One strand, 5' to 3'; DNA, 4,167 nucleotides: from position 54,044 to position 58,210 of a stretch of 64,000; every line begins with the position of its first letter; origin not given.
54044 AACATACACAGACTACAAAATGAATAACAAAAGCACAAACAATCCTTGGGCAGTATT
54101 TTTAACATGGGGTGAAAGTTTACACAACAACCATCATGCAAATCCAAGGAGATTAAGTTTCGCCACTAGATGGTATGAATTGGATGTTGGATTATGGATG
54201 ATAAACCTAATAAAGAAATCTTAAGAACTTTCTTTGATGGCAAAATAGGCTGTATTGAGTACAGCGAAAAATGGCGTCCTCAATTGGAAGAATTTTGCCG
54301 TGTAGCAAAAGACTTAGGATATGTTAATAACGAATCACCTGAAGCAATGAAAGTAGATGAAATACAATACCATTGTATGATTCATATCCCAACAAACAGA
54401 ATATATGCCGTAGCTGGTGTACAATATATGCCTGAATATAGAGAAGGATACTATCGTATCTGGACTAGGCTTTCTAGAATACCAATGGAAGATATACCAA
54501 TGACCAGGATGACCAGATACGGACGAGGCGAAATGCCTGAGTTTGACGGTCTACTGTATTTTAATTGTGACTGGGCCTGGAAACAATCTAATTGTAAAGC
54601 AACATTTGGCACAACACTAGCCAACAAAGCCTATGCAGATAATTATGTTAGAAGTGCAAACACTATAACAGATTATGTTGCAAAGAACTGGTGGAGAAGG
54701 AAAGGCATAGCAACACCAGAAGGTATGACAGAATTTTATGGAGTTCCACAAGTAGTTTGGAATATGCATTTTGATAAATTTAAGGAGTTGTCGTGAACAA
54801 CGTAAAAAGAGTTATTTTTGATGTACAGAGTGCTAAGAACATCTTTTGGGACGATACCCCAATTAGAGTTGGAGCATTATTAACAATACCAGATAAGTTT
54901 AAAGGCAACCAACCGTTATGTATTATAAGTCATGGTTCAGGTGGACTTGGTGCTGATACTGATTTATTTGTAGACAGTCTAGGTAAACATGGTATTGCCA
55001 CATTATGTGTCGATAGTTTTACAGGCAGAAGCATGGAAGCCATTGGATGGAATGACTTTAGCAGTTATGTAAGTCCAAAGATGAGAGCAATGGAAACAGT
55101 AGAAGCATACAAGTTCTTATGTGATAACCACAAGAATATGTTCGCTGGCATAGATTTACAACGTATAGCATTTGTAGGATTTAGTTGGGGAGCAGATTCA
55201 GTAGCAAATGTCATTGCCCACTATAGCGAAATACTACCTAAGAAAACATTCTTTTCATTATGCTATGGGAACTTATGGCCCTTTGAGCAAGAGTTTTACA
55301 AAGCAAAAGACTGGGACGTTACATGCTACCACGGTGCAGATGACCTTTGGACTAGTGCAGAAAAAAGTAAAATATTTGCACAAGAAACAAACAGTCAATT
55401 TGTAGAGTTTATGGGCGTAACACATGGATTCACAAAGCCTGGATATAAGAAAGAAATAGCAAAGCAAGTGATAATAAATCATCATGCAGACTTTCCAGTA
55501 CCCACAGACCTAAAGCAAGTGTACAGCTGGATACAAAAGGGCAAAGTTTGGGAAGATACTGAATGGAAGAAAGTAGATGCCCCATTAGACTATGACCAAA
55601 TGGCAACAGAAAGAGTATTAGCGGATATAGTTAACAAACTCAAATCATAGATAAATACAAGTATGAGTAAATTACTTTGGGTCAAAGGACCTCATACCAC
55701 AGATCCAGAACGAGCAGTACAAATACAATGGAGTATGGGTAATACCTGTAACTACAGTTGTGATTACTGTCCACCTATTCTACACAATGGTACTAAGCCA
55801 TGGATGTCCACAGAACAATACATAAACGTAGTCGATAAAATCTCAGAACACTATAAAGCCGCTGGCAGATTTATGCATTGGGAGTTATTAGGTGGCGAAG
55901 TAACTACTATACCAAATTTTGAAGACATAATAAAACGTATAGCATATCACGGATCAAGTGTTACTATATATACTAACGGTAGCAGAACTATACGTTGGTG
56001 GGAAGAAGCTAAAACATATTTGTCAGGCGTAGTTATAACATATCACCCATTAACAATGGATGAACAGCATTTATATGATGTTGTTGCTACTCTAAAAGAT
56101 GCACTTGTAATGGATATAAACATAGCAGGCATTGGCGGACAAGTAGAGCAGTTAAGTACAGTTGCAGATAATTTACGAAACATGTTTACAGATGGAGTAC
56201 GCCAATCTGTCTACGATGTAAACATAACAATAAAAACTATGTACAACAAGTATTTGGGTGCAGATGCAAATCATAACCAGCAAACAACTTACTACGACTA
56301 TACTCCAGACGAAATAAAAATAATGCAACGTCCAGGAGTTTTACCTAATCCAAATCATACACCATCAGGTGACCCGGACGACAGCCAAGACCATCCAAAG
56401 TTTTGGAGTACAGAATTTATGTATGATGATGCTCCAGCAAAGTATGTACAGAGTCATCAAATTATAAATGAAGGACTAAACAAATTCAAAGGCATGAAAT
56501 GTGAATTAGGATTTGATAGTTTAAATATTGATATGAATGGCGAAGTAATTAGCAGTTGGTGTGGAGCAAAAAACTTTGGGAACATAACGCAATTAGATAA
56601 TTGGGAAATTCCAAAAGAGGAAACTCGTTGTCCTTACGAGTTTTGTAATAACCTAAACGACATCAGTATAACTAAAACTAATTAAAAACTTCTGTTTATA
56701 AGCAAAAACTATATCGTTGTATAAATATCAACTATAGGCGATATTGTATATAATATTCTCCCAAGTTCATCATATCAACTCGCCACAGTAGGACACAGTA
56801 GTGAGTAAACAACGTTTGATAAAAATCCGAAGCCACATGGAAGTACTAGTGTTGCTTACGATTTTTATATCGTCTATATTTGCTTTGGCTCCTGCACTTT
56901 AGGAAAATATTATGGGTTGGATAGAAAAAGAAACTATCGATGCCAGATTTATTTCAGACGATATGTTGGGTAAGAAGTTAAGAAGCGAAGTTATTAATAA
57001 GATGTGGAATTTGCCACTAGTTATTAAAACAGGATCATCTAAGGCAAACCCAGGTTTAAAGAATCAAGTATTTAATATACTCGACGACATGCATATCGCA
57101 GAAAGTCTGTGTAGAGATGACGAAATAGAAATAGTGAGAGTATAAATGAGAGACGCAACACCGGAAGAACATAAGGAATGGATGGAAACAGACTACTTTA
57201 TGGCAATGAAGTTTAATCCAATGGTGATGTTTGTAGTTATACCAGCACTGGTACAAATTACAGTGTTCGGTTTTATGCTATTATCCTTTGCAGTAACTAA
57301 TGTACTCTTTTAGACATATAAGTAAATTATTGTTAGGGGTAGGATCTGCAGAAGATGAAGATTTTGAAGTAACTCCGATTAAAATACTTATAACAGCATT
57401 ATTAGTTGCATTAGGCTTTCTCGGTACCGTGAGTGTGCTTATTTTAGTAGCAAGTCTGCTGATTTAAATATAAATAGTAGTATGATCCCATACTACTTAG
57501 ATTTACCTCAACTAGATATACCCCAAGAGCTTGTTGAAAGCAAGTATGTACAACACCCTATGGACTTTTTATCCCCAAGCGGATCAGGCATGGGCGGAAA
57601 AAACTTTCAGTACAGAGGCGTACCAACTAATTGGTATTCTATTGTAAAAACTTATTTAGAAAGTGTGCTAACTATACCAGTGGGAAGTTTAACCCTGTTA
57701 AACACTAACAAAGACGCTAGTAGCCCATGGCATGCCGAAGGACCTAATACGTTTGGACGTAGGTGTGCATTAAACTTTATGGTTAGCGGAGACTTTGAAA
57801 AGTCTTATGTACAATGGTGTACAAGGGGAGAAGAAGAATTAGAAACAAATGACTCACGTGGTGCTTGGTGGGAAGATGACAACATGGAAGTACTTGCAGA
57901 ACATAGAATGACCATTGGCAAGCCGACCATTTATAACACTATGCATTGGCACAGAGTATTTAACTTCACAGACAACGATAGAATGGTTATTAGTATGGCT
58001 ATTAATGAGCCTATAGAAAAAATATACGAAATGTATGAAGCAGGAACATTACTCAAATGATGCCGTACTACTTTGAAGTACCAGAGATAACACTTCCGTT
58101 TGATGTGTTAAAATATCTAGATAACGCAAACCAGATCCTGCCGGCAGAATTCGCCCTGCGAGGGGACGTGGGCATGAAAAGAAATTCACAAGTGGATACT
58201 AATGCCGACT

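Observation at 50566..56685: Translationally coupled, apparently late-expressed lipid-tailoring operon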

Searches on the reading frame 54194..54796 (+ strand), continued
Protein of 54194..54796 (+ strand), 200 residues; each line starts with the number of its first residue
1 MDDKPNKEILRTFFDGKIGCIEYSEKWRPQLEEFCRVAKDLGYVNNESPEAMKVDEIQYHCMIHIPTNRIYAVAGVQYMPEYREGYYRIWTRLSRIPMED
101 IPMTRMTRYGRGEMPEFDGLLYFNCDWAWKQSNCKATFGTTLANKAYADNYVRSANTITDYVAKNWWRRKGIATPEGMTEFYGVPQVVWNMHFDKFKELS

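Call 102: search_protein_families(library=ncbifam, proteins=[L019:6066-7430:+, L019:7433-9109:+, L019:9109-9834:+, L019:9995-10615:+, L019:10605-11381:+, L019:11365-12513:+, L050:6289-7023:+, L050:5460-6296:+], max_evalue=0.001)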
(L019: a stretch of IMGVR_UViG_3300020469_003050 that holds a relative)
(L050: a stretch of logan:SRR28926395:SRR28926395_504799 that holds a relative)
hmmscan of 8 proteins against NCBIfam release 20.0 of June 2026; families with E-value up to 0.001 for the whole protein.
L019:6066-7430:+ (454 aa): 96 families (the best 25 are shown)
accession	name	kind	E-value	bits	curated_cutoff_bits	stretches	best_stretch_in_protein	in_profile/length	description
NF004837.0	PRK06187.1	subfamily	4.2e-61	206.8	476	2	123-453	169-523/531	long-chain-fatty-acid--CoA ligase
NF005307.0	PRK06839.1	equivalog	1.2e-47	162.7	748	2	88-451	114-492/496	o-succinylbenzoate--CoA ligase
NF052269.1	Staph_lig_FadD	equivalog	6.4e-45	153.4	650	2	123-451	149-492/499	long-chain-fatty-acid--CoA ligase FadD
NF002966.0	PRK03640.1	equivalog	2.2e-43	148.6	556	1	7-451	9-479/483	o-succinylbenzoate--CoA ligase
NF006182.0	PRK08316.1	subfamily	3.4e-43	147.9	663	2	123-452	170-517/523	fatty acyl-CoA synthetase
NF005858.0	PRK07787.1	subfamily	3.7e-37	127.9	575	1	10-448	11-468/471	acyl-CoA synthetase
NF005702.0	PRK07514.1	subfamily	3.7e-37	127.8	558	1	120-452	153-500/506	malonyl-CoA synthase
NF006181.0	PRK08314.1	subfamily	5.2e-37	127.3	705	2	115-451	195-553/563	long-chain-fatty-acid--CoA ligase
TIGR01923.1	menE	equivalog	8.1e-37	127.1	330.15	1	27-447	1-441/442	o-succinylbenzoate--CoA ligase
TIGR03098.1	ligase_PEP_1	hypoth_equivalog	2.1e-36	125.5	592.35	3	337-450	402-516/517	acyl-CoA ligase (AMP-forming), exosortase A system-associated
NF052580.1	Str24CoAsynCasG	equivalog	1e-32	113.2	750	1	122-449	186-547/548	steroid-24-oyl-CoA synthetase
NF005801.1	PRK07656.1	equivalog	1.8e-32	112.7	657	2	122-446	162-497/500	FadD3 family acyl-CoA ligase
NF004808.0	PRK06155.1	equivalog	3.5e-32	111.4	722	3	124-282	180-336/542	ATP-dependent acyl-CoA ligase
NF004114.0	PRK05605.1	equivalog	2.4e-31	108.7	766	1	123-453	220-570/575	long-chain-fatty-acid--CoA ligase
NF006572.0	PRK09088.1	equivalog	2.9e-31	108.7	696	1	20-452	23-487/491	acyl-CoA synthetase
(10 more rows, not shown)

L019:7433-9109:+ (558 aa): 2 families
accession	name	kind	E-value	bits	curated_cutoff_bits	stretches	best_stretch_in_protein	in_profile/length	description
NF033113.0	halo_ClmS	equivalog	1.3e-06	27.2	900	0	6-66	3-61/570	chloramphenicol-biosynthetic FADH2-dependent halogenase CmlS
NF038174.1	maturase_GoxB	equivalog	0.00012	21.3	400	0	214-338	109-228/358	glycine oxidase maturase GoxB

L019:9109-9834:+ (241 aa): 1 family
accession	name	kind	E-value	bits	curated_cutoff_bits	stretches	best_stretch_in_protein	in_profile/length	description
NF049918.1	DesA_fam_desat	equivalog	0.00066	18.9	400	0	31-116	7-92/385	DesA family fatty acid desaturase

L019:9995-10615:+ (206 aa): 0 families

L019:10605-11381:+ (258 aa): 1 family
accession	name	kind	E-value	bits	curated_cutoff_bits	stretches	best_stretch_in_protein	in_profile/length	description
NF049918.1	DesA_fam_desat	equivalog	6.1e-10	38.8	400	1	52-250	29-234/385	DesA family fatty acid desaturase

L019:11365-12513:+ (382 aa): 21 families
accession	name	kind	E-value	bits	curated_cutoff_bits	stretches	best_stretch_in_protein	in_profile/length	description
NF005589.0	PRK07314.1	subfamily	1.1e-75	254.9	387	1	3-381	6-409/413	beta-ketoacyl-ACP synthase II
TIGR03150.1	fabF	equivalog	4.3e-74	249.6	493.75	1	3-381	3-406/407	beta-ketoacyl-ACP synthase II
NF004970.0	PRK06333.1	subfamily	8.4e-60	202.8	525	1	124-381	148-419/424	beta-ketoacyl-ACP synthase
NF006274.0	PRK08439.1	equivalog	6.9e-50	170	621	1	126-380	139-402/406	beta-ketoacyl-ACP synthase II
NF006434.0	PRK08722.1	equivalog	5.4e-49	167.2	759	1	126-380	141-410/414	beta-ketoacyl-ACP synthase II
NF004618.0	PRK05952.1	equivalog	2e-48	165.2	455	1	113-381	111-380/384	beta-ketoacyl-ACP synthase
NF005935.0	PRK07967.1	equivalog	7e-48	163.5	630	1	136-380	149-400/406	beta-ketoacyl-ACP synthase I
NF006618.0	PRK09185.1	subfamily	2.2e-47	162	407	1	120-381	129-390/394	beta-ketoacyl-ACP synthase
NF005916.1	PRK07910.1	equivalog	4.3e-47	161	560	1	120-379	142-413/418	KasA/KasB family beta-ketoacyl-ACP synthase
NF005076.0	PRK06501.1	equivalog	7.6e-46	156.8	629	1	105-381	129-420/425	beta-ketoacyl-ACP synthase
NF006587.0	PRK09116.1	equivalog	1.3e-41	142.7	470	1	106-381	121-404/408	beta-ketoacyl-ACP synthase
NF005490.0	PRK07103.1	equivalog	1.9e-38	132.6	445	1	135-381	155-410/414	polyketide beta-ketoacyl:acyl carrier protein synthase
NF058662.1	cispenta_AmcF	equivalog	1.1e-35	123.4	325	1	127-381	107-367/369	cispentacin biosynthesis acyltransferase subunit AmcF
NF045894.1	PKS_plus_SDR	equivalog_domain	2.3e-24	85.1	1740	1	77-346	99-380/1515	type I polyketide synthase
NF041183.1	Pks2_ls1_myc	equivalog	3.6e-19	67.2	2400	1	77-346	99-376/2086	sulfolipid-1 biosynthesis phthioceranic/hydroxyphthioceranic acid synthase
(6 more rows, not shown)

L050:6289-7023:+ (244 aa): 12 families
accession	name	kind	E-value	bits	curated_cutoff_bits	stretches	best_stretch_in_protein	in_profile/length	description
NF004837.0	PRK06187.1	subfamily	6.2e-11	41.2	476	1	15-167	177-335/531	long-chain-fatty-acid--CoA ligase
TIGR01923.1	menE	equivalog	3.2e-07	29.6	330.15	1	15-219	120-320/442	o-succinylbenzoate--CoA ligase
NF052269.1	Staph_lig_FadD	equivalog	1.1e-05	24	650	1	14-198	156-334/499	long-chain-fatty-acid--CoA ligase FadD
TIGR03208.1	cyc_hxne_CoA_lg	equivalog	2.8e-05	23.1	792.3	1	13-163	200-355/538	cyclohexanecarboxylate-CoA ligase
NF052587.1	SterCoASynCasI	equivalog_domain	4e-05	22.3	900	0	14-113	159-261/550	steroid-22-oyl-CoA synthetase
NF006572.0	PRK09088.1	equivalog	6.5e-05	21.8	696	1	12-158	144-296/491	acyl-CoA synthetase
TIGR01733.1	AA-adenyl-dom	subfamily_domain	7e-05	21.8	317.4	0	16-164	128-282/409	amino acid adenylation domain-containing protein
NF045666.1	DVU1553_fam_AMP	equivalog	7.8e-05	21.9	300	1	8-156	89-246/331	DVU_1553 family AMP-dependent CoA ligase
NF009927.1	PRK13388.1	exception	0.0001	21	800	1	15-160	156-303/523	fatty-acid--CoA ligase FadD1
NF004758.0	PRK06087.1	equivalog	0.00013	20.5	736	1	13-165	193-349/548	medium-chain fatty-acid--CoA ligase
NF005307.0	PRK06839.1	equivalog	0.00015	20.5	748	1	16-198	157-334/496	o-succinylbenzoate--CoA ligase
NF006386.0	PRK08633.1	equivalog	0.00055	17.8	1221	1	14-163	788-944/1147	acyl-[ACP]--phospholipid O-acyltransferase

L050:5460-6296:+ (278 aa): 15 families
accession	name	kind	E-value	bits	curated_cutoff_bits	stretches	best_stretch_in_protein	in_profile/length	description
NF006185.0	PRK08320.1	subfamily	5.1e-22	78.4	363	1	8-252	4-254/292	branched-chain amino acid aminotransferase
NF005209.0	PRK06680.1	subfamily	1.7e-21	76.4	320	2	7-100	3-98/286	D-amino-acid transaminase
TIGR01122.1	ilvE_I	equivalog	1.1e-19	70.7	245.55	1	10-254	1-257/298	branched-chain-amino-acid transaminase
TIGR01121.1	D_amino_aminoT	equivalog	1.2e-18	67.3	277.45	2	176-253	168-247/276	D-amino-acid transaminase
NF005726.0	PRK07544.1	equivalog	7.4e-18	64.7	396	1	5-275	9-286/295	branched-chain amino acid aminotransferase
NF005146.0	PRK06606.1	equivalog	3.7e-17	62.2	279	1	9-253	9-264/307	branched-chain amino acid transaminase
NF005800.0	PRK07650.1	equivalog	4.9e-17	62.1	308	1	9-275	3-274/290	aminodeoxychorismate lyase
NF006734.0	PRK09266.1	subfamily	1.6e-16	60.4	202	1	172-273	160-262/270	hypothetical protein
NF009126.0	PRK12479.1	equivalog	3.5e-16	59.2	518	1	8-252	5-255/299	branched-chain-amino-acid transaminase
TIGR03461.1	pabC_Proteo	equivalog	8.6e-12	44.8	176.85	1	28-267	15-256/262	aminodeoxychorismate lyase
NF004761.0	PRK06092.1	equivalog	1e-11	44.6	260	1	27-269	16-260/268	aminodeoxychorismate lyase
NF005888.0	PRK07849.1-3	equivalog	2.2e-09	36.7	273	1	172-253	182-266/298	aminodeoxychorismate lyase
NF005887.0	PRK07849.1-2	equivalog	3.3e-06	26.7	278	0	173-246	175-255/291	aminodeoxychorismate lyase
NF005886.0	PRK07849.1-1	equivalog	2.9e-05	23.5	253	0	174-247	183-258/291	aminodeoxychorismate lyase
NF009066.0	PRK12400.1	equivalog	0.0002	20.9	538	0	28-246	28-247/290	D-amino-acid transaminase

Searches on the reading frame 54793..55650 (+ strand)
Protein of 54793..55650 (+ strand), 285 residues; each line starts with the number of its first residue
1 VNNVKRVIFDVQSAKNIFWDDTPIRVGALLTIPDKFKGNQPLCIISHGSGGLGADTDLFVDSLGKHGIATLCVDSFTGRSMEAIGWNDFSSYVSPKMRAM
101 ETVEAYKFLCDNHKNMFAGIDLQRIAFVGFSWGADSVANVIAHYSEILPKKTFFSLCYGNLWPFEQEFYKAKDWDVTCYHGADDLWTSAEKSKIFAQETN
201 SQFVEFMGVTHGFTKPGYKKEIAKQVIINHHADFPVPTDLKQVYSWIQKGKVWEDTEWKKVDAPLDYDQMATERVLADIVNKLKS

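Call 3: search_protein_families(library=pfam, proteins=[window:54793-55650:+], max_evalue=0.1)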
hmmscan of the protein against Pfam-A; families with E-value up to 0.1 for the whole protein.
window:54793-55650:+ (285 aa): 2 families
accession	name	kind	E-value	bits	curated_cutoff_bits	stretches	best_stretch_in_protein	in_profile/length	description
PF01738.24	DLH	-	0.00084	19.4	21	1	28-219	3-194/217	Dienelactone hydrolase family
PF12146.15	Hydrolase_4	-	0.065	13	27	0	42-145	6-98/239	Serine aminopeptidase, S33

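Call 6: search_protein_families(library=phrogs, proteins=[window:54793-55650:+], max_evalue=0.01)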
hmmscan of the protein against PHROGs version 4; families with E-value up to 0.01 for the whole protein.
window:54793-55650:+ (285 aa): 0 families

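Call 17: search_protein_families(library=ncbifam, proteins=[window:54793-55650:+], max_evalue=0.1)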
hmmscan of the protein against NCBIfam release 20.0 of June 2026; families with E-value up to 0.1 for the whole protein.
window:54793-55650:+ (285 aa): 0 families

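Call 22: search_solved_structures(query=window:54793-55650:+, max_evalue=5)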
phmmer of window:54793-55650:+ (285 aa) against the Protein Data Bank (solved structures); distinct sequences matched with E-value up to 5: 7.
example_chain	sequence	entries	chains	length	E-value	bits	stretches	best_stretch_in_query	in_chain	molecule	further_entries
1ypz_F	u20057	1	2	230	0.11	15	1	7-64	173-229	T-cell receptor gamma chain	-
9h0z_A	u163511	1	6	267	0.11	14.9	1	24-143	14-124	Serine aminopeptidase S33 domain-containing protein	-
2wtm_A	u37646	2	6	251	0.18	14.3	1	20-77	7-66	EST1E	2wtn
3fob_A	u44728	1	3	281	0.35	13.3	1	103-155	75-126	Bromoperoxidase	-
7jiz_A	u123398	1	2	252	0.58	12.6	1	120-232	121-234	Dienelactone hydrolase family protein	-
9l4m_A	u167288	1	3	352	0.83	12.1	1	105-158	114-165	Alpha/Beta hydrolase protein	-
6uih_A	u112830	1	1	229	1.7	11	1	118-159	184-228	Ganglioside-induced differentiation-associated protein 1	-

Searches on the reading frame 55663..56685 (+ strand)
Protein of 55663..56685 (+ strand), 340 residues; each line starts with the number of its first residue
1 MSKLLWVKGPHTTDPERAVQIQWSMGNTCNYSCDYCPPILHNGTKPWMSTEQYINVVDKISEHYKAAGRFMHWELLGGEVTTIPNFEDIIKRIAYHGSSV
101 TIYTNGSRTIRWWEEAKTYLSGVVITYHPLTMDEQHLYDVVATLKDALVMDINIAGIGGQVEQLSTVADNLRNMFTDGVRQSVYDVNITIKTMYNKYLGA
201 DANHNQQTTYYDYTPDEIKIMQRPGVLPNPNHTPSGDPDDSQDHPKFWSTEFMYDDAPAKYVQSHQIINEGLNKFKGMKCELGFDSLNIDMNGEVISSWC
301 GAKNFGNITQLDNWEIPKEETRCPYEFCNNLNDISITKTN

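Call 3: search_protein_families(library=pfam, proteins=[window:55663-56685:+], max_evalue=0.1)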
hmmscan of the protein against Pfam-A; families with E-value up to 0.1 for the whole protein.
window:55663-56685:+ (340 aa): 2 families
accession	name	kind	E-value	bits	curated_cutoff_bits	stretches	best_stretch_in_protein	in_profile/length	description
PF04055.27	Radical_SAM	-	1.9e-09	38.4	29.5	1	24-120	2-101/166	Radical SAM superfamily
PF13173.12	AAA_14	-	0.0096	16.4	27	1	79-133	70-126/129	AAA domain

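Call 6: search_protein_families(library=phrogs, proteins=[window:55663-56685:+], max_evalue=0.01)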
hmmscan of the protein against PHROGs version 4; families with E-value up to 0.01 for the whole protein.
window:55663-56685:+ (340 aa): 3 families
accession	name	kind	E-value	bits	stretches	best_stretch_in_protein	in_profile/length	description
phrog_13987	-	other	8.7e-13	49.2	1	18-221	14-208/274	radical SAM domain-containing protein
phrog_1802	-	other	1.9e-11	44.5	1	19-206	44-248/556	radical SAM domain-containing protein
phrog_2076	-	moron, auxiliary metabolic gene and host takeover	0.0043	17.6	1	29-117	41-133/247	QueE-like radical SAM domain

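Call 17: search_protein_families(library=ncbifam, proteins=[window:55663-56685:+], max_evalue=0.1)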
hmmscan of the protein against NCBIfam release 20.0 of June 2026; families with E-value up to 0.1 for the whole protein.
window:55663-56685:+ (340 aa): 25 families
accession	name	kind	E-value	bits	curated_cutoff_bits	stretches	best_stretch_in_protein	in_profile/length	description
NF038073.1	rSAM_STM4011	subfamily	1.5e-13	50.6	200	1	28-178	11-160/278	STM4011 family radical SAM protein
NF038283.1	viperin_w_prok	equivalog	1.2e-09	37.7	180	1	20-125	3-112/281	viperin family antiviral radical SAM protein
TIGR02495.1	NrdG2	equivalog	3.2e-06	26.6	131.15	1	28-108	25-101/193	anaerobic ribonucleoside-triphosphate reductase activating protein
TIGR04317.1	W_rSAM_matur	equivalog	1.1e-05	24.8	380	1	25-107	10-89/349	tungsten cofactor oxidoreductase radical SAM maturase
NF033640.1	N_Twi_rSAM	subfamily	1.3e-05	24.5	170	1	14-110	106-217/398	twitch domain-containing radical SAM protein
TIGR02668.1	moaA_archaeal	equivalog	1.6e-05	24.1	325.25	1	21-114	12-102/303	GTP 3',8-cyclase MoaA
TIGR04133.1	rSAM_w_lipo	hypoth_equivalog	1.7e-05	24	425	1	19-107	24-111/350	TIGR04133 family radical SAM/SPASM protein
NF001199.0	PRK00164.2-1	equivalog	4.6e-05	22.7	231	1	21-108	14-98/308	GTP 3',8-cyclase MoaA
TIGR04403.1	rSAM_skfB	equivalog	8.5e-05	21.5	300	1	24-115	109-192/402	sporulation killing factor system radical SAM maturase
TIGR02666.1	moaA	equivalog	9.7e-05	21.5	284.05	1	21-108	12-102/336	GTP 3',8-cyclase MoaA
TIGR04078.1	rSAM_yydG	equivalog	0.00011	21.8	300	1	25-195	7-176/309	YydG family radical SAM peptide epimerase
TIGR03365.1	Bsubt_queE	equivalog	0.00014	21.5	206.1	1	28-144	31-147/238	7-carboxy-7-deazaguanine synthase QueE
TIGR03963.1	rSAM_QueE_Clost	equivalog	0.00076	19.2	260.1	1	27-122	27-118/219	putative 7-carboxy-7-deazaguanine synthase QueE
TIGR04167.1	rSAM_SeCys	equivalog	0.0012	18.1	300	1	20-105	9-89/303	arsenosugar biosynthesis radical SAM (seleno)protein ArsS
TIGR03962.1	mycofact_rSAM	equivalog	0.0015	17.8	265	1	19-109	12-97/339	mycofactocin radical SAM maturase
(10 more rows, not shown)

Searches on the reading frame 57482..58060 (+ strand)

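Call 12: search_protein_families(library=phrogs, proteins=[window:57482-58060:+], max_evalue=0.001)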
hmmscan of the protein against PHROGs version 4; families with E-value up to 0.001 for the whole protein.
window:57482-58060:+ (192 aa): 0 families

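Call 15: search_protein_families(library=pfam, proteins=[window:57482-58060:+], max_evalue=0.1)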
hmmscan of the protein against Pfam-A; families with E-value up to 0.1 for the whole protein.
window:57482-58060:+ (192 aa): 1 family
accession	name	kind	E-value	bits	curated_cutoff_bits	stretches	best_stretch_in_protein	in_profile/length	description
PF05118.21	Asp_Arg_Hydrox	-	0.01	16.2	22.6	1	140-177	120-157/157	Aspartyl/Asparaginyl beta-hydroxylase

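Call 17: search_protein_families(library=ncbifam, proteins=[window:57482-58060:+], max_evalue=0.1)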
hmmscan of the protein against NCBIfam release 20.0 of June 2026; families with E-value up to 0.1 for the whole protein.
window:57482-58060:+ (192 aa): 0 families
